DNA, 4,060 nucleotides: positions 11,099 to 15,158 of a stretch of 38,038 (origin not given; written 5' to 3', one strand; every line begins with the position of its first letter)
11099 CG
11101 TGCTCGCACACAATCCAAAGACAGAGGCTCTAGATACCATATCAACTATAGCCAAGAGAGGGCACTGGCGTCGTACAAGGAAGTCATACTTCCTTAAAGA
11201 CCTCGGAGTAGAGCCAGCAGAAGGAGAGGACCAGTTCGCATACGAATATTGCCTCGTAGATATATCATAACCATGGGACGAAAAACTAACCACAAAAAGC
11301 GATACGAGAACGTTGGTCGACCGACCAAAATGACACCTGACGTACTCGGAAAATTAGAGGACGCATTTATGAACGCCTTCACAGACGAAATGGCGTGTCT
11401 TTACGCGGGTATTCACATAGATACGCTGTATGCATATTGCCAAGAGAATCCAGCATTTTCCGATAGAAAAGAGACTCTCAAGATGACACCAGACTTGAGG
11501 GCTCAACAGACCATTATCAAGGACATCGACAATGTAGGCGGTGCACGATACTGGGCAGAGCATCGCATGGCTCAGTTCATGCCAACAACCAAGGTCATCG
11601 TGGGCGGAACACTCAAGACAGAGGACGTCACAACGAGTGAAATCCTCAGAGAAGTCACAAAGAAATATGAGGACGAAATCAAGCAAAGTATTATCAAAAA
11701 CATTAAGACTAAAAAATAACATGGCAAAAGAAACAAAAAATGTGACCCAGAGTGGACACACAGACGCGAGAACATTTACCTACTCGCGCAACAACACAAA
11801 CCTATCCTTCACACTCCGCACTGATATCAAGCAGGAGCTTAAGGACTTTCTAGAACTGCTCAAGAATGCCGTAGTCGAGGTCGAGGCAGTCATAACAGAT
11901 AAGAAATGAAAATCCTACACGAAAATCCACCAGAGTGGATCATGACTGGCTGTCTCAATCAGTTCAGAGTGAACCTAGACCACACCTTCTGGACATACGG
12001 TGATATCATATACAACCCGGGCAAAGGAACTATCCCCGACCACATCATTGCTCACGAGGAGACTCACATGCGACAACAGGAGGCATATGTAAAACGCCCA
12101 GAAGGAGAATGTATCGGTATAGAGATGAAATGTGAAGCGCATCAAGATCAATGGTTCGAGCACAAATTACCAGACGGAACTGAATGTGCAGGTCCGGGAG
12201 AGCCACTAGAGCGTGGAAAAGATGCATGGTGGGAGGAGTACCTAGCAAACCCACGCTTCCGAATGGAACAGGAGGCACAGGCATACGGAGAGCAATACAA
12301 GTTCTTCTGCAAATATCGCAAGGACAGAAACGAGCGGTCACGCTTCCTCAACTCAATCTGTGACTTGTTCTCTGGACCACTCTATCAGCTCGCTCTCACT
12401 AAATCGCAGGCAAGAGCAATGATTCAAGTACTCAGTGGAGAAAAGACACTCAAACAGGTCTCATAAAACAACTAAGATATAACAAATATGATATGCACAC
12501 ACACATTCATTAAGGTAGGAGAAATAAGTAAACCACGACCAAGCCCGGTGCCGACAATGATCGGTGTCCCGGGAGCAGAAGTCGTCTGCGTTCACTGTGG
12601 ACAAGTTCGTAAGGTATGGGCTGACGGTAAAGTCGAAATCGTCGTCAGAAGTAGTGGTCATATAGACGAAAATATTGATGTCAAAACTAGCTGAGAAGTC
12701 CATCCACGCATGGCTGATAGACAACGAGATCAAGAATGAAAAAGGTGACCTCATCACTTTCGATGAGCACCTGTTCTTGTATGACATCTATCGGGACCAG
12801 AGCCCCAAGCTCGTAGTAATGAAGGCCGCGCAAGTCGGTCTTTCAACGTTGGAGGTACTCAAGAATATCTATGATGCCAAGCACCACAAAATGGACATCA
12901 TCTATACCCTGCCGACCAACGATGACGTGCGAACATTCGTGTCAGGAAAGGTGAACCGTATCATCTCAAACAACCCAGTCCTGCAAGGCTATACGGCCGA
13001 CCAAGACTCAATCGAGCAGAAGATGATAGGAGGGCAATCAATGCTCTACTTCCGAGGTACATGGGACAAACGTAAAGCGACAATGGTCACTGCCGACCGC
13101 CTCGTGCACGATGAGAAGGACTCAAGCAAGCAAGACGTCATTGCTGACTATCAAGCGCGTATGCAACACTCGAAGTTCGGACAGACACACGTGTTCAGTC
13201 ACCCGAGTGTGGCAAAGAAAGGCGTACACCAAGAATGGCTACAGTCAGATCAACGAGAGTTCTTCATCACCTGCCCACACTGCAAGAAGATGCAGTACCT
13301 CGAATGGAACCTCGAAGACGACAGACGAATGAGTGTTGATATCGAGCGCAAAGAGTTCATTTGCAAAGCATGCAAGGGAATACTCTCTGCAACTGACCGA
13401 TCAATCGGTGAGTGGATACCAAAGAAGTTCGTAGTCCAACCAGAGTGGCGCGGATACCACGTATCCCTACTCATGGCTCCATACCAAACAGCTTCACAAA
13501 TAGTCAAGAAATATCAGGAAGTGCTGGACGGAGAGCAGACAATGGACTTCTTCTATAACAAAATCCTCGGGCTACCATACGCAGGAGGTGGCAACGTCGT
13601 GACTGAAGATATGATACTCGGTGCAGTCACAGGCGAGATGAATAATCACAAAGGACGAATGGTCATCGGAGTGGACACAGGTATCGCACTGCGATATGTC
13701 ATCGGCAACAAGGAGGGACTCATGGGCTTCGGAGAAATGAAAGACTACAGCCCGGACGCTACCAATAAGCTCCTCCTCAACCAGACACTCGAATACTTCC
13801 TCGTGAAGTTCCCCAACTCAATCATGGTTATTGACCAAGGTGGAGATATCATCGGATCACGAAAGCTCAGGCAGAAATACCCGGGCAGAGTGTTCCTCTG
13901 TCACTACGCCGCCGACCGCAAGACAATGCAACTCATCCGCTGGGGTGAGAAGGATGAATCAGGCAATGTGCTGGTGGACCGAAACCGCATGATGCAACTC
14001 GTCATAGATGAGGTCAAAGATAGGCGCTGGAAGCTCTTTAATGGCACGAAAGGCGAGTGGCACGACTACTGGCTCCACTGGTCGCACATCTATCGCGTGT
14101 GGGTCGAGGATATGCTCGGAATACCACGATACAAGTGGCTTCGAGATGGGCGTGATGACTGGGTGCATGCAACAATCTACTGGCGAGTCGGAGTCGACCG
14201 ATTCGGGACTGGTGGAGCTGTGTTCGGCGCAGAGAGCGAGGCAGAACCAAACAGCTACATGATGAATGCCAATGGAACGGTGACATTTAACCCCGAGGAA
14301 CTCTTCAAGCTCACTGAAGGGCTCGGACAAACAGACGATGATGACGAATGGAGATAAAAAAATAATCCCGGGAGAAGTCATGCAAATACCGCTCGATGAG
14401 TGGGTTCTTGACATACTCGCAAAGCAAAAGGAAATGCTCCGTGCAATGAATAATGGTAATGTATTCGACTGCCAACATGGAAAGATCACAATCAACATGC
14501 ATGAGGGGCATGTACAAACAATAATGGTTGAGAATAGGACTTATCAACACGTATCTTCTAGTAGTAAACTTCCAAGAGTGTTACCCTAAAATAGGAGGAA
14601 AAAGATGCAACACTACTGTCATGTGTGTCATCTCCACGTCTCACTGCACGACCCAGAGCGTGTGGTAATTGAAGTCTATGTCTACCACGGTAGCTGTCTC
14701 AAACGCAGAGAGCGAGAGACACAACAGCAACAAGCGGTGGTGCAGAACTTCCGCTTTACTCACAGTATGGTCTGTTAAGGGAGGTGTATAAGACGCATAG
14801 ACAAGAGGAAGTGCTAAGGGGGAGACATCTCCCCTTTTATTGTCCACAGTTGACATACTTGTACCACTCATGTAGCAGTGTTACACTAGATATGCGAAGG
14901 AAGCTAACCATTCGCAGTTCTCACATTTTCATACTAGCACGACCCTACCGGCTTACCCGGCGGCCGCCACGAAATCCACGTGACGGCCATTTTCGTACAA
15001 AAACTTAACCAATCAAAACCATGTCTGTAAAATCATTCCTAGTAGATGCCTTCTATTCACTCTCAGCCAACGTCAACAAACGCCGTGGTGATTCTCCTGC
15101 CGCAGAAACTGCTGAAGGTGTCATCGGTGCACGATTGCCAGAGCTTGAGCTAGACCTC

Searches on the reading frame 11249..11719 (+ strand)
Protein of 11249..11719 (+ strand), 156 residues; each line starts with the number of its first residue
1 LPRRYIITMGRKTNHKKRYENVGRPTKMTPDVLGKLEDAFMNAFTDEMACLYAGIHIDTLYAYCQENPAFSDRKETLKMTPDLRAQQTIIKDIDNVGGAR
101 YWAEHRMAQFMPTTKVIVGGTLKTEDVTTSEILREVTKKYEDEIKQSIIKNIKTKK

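Call 30: search_protein_families(library=pfam, proteins=[window:11249-11719:+], max_evalue=0.05)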
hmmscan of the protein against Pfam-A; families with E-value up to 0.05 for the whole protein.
window:11249-11719:+ (156 aa): 1 family
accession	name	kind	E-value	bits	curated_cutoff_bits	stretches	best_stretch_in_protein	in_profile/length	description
PF02797.21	Chal_sti_synt_C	-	0.021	15.3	27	0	107-152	6-50/151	Chalcone and stilbene synthases, C-terminal domain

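Call 31: search_protein_families(library=phrogs, proteins=[window:11249-11719:+], max_evalue=0.01)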
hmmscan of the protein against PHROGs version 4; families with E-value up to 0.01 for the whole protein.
window:11249-11719:+ (156 aa): 2 families
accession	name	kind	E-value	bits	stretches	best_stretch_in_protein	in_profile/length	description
phrog_4102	-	head and packaging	9.1e-12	46.5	1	20-96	7-94/166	terminase small subunit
phrog_309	-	head and packaging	0.00011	23.3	1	14-72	124-185/319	terminase small subunit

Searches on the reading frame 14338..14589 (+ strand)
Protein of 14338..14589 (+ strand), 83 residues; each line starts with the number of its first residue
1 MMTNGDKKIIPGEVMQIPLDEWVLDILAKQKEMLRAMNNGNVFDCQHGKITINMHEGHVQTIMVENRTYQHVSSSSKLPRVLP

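Call 46: search_protein_families(library=pfam, proteins=[window:14338-14589:+], max_evalue=0.05)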
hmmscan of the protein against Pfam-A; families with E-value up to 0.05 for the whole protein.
window:14338-14589:+ (83 aa): 1 family
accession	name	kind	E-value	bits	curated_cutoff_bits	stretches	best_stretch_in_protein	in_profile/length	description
PF11047.13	SopD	-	0.046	13.4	25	1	9-65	190-247/319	Salmonella outer protein D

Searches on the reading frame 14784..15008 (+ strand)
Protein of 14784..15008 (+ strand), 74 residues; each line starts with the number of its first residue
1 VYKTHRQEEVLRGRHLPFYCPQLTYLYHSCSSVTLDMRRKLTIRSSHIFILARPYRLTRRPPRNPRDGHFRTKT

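Call 46: search_protein_families(library=pfam, proteins=[window:14784-15008:+], max_evalue=0.05)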
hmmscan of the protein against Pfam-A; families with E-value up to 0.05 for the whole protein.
window:14784-15008:+ (74 aa): 1 family
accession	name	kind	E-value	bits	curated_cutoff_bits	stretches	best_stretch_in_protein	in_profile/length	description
PF10203.14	Pet191_N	-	0.032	14.9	24.4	1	8-41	29-64/67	Cytochrome c oxidase assembly protein PET191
